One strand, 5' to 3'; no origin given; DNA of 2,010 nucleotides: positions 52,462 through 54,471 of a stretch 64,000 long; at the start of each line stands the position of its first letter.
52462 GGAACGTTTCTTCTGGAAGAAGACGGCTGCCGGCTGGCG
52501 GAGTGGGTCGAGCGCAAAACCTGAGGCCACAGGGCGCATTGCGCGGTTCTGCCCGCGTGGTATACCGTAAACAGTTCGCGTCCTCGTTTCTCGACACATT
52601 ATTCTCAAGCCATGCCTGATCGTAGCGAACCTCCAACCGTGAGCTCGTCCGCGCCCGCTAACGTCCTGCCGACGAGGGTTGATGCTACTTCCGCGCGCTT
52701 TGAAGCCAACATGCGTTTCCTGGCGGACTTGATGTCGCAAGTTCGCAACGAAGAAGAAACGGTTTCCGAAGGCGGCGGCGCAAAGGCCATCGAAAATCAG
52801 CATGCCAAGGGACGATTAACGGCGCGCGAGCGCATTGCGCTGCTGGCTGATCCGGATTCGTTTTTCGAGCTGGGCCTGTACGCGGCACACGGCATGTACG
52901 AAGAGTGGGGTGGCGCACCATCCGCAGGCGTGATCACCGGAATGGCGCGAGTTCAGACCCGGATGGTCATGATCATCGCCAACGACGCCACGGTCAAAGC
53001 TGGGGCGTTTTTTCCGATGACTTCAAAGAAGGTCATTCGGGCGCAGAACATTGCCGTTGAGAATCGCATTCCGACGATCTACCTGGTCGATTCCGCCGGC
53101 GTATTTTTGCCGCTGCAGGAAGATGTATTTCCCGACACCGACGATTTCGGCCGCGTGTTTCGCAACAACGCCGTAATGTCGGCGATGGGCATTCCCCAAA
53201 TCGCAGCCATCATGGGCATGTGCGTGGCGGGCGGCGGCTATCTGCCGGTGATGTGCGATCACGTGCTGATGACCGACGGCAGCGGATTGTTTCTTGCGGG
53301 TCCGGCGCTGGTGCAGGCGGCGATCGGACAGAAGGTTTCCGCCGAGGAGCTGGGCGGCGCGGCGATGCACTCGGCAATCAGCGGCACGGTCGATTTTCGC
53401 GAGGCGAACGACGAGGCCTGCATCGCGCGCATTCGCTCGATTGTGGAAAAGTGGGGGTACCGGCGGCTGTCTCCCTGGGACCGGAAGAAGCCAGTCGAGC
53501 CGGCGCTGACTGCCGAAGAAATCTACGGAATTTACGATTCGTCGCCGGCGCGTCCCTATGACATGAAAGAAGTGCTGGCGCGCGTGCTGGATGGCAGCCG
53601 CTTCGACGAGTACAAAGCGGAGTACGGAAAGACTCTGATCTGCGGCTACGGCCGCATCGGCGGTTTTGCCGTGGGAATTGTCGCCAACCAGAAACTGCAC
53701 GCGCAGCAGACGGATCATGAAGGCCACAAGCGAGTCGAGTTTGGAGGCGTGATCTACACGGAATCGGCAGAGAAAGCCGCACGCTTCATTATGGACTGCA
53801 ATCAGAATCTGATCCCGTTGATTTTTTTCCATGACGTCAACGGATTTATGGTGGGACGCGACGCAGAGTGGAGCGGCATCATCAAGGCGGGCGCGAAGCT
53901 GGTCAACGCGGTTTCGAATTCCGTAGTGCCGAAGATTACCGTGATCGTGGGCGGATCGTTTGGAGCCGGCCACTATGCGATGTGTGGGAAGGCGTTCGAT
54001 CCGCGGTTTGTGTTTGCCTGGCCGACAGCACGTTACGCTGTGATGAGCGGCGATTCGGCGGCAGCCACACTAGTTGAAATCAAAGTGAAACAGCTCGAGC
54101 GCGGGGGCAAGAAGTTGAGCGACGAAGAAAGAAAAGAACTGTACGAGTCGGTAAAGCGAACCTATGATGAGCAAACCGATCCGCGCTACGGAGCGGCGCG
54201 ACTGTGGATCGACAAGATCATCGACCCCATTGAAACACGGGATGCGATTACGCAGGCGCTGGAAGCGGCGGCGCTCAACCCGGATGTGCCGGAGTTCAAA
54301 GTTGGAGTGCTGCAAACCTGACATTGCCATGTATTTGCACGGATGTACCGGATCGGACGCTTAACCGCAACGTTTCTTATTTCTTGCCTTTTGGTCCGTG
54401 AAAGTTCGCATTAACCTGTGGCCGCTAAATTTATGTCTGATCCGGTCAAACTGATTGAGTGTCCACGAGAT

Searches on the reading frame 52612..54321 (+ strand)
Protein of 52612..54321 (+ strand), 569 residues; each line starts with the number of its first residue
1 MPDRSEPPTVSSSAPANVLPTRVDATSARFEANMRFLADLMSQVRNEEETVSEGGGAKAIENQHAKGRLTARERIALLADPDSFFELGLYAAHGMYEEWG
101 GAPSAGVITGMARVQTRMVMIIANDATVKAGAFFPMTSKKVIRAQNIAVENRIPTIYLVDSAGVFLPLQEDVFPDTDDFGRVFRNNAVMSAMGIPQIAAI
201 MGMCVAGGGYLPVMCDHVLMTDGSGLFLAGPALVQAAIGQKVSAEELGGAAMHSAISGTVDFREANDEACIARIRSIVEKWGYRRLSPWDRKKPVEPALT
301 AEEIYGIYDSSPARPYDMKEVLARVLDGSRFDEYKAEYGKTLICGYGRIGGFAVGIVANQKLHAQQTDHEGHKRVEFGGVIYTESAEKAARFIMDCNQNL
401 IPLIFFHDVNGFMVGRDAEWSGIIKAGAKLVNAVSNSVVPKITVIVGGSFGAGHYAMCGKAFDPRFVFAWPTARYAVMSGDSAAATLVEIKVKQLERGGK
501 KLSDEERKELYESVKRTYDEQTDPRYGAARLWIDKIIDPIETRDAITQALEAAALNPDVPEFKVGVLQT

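Call 18: search_protein_families(library=ncbifam, proteins=[window:52612-54321:+], max_evalue=0.00001)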
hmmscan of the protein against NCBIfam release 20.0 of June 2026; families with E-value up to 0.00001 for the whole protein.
window:52612-54321:+ (569 aa): 7 families
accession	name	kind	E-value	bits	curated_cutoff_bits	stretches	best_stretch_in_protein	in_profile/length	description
TIGR01117.1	mmdA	subfamily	6.4e-104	348.5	998.8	1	42-552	4-494/512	methylmalonyl-CoA decarboxylase subunit alpha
NF041504.1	AccA_sub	subfamily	2.1e-14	53.6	300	1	340-489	39-179/257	carboxyltransferase subunit alpha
NF004344.0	PRK05724.1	equivalog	2.6e-12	46.6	357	1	339-488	95-235/319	acetyl-CoA carboxylase carboxyltransferase subunit alpha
TIGR00513.1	accA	equivalog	2.4e-11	43.6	319.3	1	336-487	92-234/321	acetyl-CoA carboxylase carboxyl transferase subunit alpha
NF005530.0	PRK07189.1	equivalog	1.5e-08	34.1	228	1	69-240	16-195/303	biotin-independent malonate decarboxylase subunit beta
TIGR03133.1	malonate_beta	equivalog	7.2e-08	32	278.15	1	69-240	6-185/274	biotin-independent malonate decarboxylase subunit beta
NF008971.0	PRK12319.1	equivalog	2.1e-07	30.8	406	0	340-487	43-181/256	acetyl-CoA carboxylase carboxyl transferase subunit alpha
